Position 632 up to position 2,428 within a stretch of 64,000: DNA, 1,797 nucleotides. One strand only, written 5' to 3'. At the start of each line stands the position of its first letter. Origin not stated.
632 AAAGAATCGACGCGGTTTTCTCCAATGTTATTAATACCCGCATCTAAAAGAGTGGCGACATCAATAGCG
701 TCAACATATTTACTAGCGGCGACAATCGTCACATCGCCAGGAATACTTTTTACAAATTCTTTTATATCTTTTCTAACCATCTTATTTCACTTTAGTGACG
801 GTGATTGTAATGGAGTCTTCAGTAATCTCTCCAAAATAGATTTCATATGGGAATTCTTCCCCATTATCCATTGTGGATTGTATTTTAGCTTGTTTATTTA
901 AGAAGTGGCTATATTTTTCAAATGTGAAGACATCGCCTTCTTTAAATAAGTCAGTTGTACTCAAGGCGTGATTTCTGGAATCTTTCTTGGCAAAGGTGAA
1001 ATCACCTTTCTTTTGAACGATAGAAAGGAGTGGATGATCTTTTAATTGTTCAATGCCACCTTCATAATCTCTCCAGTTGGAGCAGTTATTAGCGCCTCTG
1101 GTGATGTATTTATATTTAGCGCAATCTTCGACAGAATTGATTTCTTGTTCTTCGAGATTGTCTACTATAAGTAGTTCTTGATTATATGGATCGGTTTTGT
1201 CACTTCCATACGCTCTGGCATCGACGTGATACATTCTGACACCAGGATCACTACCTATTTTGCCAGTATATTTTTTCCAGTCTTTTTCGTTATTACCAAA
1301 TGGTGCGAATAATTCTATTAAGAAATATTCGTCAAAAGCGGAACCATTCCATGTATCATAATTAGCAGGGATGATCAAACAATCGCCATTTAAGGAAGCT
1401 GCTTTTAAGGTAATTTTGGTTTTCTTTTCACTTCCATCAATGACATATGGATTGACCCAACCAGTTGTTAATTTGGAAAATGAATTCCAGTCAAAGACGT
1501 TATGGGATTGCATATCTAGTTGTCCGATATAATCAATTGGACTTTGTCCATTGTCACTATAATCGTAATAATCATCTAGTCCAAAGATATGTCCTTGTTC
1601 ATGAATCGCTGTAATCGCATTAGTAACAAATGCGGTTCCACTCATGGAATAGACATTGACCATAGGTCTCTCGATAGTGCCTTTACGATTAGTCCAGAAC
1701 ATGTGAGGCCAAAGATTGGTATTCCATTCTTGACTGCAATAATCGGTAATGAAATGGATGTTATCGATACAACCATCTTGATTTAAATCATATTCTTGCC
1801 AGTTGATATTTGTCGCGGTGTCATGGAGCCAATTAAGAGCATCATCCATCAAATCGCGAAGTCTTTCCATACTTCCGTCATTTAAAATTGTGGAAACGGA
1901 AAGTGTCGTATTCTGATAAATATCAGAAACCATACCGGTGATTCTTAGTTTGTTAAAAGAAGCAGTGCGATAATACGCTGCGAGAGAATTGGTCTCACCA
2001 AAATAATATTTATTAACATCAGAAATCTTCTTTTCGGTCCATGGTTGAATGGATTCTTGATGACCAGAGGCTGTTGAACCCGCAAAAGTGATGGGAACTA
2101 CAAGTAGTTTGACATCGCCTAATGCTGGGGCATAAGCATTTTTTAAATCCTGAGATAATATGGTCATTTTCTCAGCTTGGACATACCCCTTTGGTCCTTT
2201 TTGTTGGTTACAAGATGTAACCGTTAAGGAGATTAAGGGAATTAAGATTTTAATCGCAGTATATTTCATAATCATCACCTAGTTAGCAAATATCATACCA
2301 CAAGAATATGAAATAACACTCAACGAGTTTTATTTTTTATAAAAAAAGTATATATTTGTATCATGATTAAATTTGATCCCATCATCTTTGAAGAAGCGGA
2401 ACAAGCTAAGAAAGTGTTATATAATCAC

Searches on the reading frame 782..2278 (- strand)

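Call 49: search_protein_families(library=ncbifam, proteins=[window:782-2278:-], max_evalue=0.00001)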
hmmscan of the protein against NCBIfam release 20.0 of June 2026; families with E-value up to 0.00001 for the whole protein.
window:782-2278:- (498 aa): 1 family
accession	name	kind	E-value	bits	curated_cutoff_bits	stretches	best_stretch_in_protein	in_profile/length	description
TIGR03296.1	M6dom_TIGR03296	domain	8.6e-24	84.9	110.8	1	85-328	12-272/286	M6 family metalloprotease domain-containing protein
